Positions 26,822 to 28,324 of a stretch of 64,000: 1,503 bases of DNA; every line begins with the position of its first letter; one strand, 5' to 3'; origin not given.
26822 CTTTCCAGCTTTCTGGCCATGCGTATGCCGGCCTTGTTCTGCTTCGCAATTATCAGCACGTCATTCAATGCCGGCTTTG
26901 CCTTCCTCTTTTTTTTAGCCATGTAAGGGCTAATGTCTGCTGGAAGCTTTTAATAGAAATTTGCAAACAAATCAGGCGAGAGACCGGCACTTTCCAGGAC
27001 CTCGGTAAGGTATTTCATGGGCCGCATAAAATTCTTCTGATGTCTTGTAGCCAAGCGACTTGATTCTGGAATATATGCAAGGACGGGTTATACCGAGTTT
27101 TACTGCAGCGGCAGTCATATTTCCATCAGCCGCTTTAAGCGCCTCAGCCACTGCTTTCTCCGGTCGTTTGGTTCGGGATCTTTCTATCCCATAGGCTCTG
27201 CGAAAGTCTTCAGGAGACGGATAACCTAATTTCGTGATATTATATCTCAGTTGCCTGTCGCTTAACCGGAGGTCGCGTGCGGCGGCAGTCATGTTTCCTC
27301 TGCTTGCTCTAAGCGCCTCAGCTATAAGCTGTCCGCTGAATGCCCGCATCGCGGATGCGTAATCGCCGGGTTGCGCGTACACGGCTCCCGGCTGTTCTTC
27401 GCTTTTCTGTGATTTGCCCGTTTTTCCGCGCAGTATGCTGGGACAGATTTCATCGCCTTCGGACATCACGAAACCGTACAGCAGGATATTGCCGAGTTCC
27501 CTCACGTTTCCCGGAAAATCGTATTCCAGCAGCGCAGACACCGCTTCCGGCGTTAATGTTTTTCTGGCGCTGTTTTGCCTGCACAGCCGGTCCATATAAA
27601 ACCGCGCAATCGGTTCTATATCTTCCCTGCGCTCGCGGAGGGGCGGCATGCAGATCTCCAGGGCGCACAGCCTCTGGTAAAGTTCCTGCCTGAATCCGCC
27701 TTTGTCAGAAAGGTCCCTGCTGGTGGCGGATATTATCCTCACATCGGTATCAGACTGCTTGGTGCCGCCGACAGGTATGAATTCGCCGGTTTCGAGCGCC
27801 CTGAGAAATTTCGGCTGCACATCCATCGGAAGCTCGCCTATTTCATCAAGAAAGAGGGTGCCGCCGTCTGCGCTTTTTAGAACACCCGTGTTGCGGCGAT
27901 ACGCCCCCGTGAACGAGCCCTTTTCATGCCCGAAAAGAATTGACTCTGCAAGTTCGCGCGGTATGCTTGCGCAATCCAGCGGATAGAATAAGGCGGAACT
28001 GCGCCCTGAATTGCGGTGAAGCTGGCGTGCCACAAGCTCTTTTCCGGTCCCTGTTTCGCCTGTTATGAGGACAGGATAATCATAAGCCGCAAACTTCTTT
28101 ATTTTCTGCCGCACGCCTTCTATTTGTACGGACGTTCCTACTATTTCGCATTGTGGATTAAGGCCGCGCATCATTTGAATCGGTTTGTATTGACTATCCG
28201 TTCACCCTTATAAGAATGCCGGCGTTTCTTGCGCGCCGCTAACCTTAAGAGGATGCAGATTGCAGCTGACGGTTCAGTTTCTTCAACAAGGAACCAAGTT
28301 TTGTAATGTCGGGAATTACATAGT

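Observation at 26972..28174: Bacterial-type sigma54 enhancer-binding AAA+ protein in an archaeal context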

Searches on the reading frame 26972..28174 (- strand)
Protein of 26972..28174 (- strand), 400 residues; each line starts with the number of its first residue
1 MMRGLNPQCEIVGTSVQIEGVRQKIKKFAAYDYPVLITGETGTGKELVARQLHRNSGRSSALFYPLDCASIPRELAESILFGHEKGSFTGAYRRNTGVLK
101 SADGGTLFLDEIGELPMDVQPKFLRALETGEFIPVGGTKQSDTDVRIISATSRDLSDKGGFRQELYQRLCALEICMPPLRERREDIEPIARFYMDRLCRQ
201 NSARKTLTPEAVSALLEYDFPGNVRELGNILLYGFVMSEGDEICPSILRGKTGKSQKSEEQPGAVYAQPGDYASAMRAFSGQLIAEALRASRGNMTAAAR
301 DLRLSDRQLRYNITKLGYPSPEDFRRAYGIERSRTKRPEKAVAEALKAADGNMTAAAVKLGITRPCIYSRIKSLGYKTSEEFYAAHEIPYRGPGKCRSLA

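Call 3: search_protein_families(library=pfam, proteins=[window:26972-28174:-], max_evalue=0.1)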
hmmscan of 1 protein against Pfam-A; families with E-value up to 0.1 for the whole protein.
window:26972-28174:- (400 aa): 15 families
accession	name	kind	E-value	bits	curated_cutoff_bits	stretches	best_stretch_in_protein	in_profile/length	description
PF00158.32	Sigma54_activat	-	1.4e-58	197.8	20.2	1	11-174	1-167/168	Sigma-54 interaction domain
PF14532.12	Sigma54_activ_2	-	1.3e-21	77.7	25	1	12-179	1-138/138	Sigma-54 interaction domain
PF25601.1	AAA_lid_14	-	9.1e-19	67.5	27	1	180-261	1-83/87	AAA+ ATPase lid domain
PF02954.25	HTH_8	-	2.5e-14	53.1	22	2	277-315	3-41/42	Bacterial regulatory protein, Fis family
PF07728.20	AAA_5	-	3.3e-08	34.1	22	1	34-168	1-138/139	AAA domain (dynein-related subfamily)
PF00126.33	HTH_1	-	5.4e-05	23.5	26.6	0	350-374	13-37/60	Bacterial regulatory helix-turn-helix protein, lysR family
PF07724.20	AAA_2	-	0.0024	18.4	27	1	35-152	6-123/166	AAA domain (Cdc48 subfamily)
PF01078.27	Mg_chelatase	-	0.003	17.4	20.3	0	93-131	96-134/207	Magnesium chelatase, subunit ChlI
PF13401.12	AAA_22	-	0.0046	17.7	27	1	33-116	6-97/130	AAA domain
PF13191.12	AAA_16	-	0.006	17.5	32.6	1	18-71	9-63/167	AAA ATPase domain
PF13518.12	HTH_28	-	0.0066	16.9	25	0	347-372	9-34/52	Helix-turn-helix domain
PF13542.12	HTH_Tnp_ISL3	-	0.0074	16.2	27.4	0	282-309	18-43/51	Helix-turn-helix domain of transposase family ISL3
PF12775.13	AAA_7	-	0.012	15.6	25.8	1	25-58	26-59/181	P-loop containing dynein motor region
PF13556.12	HTH_30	-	0.014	15.7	27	0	345-373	7-35/59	PucR C-terminal helix-turn-helix domain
PF04413.22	Glycos_transf_N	-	0.098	12.6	23.9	0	30-74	43-84/179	3-Deoxy-D-manno-octulosonic-acid transferase (kdotransferase)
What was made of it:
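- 27653..28144 (-): Sigma-54 interaction (AAA+) domain, residues 11-174. PF00158 E=1.4e-58 (call 3).
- On Bacterial enhancer-binding proteins (sigma54-dependent activators): PF00158 E=1.4e-58 over 167 of 168 profile positions (call 3).
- On Non-EBP AAA+ clades (McrB, MoxR, Lon, Mg-chelatase): AAA_5 scores 34 bits and Mg_chelatase 17 bits, against 198 bits for Sigma54_activat (call 3).
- Checked: Pfam gives Sigma54_activat at residues 11-174 (E=1.4e-58), AAA_lid_14 at 180-261, and HTH_8 with two matched stretches (call 3).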

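Call 4: search_protein_families(library=ncbifam, proteins=[window:26972-28174:-], max_evalue=0.01)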
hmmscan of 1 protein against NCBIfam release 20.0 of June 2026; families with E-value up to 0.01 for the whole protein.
window:26972-28174:- (400 aa): 28 families (the best 25 are shown)
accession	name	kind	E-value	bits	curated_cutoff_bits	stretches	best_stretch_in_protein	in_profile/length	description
TIGR01818.1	ntrC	equivalog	1.4e-80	271.3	558.6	1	7-300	132-447/463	nitrogen regulation protein NR(I)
NF003451.0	PRK05022.1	equivalog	2.6e-80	270.6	476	1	8-316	189-508/512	nitric oxide reductase transcriptional regulator NorR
NF038308.1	RNA_repair_RtcR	equivalog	1.1e-78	265.4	650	1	10-310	181-505/530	RNA repair transcriptional activator RtcR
NF041552.1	TF_PrdR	equivalog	2.4e-78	263.9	795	1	10-314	268-574/577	sigma-54 dependent transcriptional regulator PrdR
TIGR01817.1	nifA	equivalog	2.5e-78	264.1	528.85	1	9-262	196-452/534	nif-specific transcriptional activator NifA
TIGR02915.1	PEP_resp_reg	equivalog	4.6e-75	253.1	502.6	2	11-306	141-432/445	PEP-CTERM-box response regulator transcription factor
TIGR02974.1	phageshock_pspF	equivalog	6.9e-72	242.5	443.55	2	12-231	2-226/336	phage shock protein operon transcriptional activator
NF008469.0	PRK11361.1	equivalog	1.1e-71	241.9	714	1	11-317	145-455/461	acetoacetate metabolism transcriptional regulator AtoC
TIGR02329.1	propionate_PrpR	equivalog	2.1e-68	231.2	499.2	1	10-307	213-518/526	propionate catabolism operon regulatory protein PrpR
NF050807.1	TransRegFlbDCaul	equivalog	4.4e-68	230.2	750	1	20-314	129-436/454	sigma-54-dependent transcriptional regulator FlbD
NF008176.1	PRK10923.1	equivalog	5.1e-67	226.5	620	1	6-299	135-425/469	nitrogen regulation protein NR(I)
NF011953.0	PRK15424.1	equivalog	7.6e-66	222.8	703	1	10-306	220-524/538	propionate catabolism operon regulatory protein PrpR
NF049963.1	RespRegFlgRCampy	domain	1e-64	219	750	1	10-255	135-384/429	fla regulon two-component system response regulator FlgR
NF041946.1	LuxO_transreg_Vib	equivalog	9.2e-63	212.6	800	1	11-258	135-386/463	quorum-sensing sigma-54 dependent transcriptional regulator LuxO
NF007689.0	PRK10365.1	equivalog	1.3e-61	208.7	760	1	8-309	138-435/441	sigma-54-dependent response regulator transcription factor ZraR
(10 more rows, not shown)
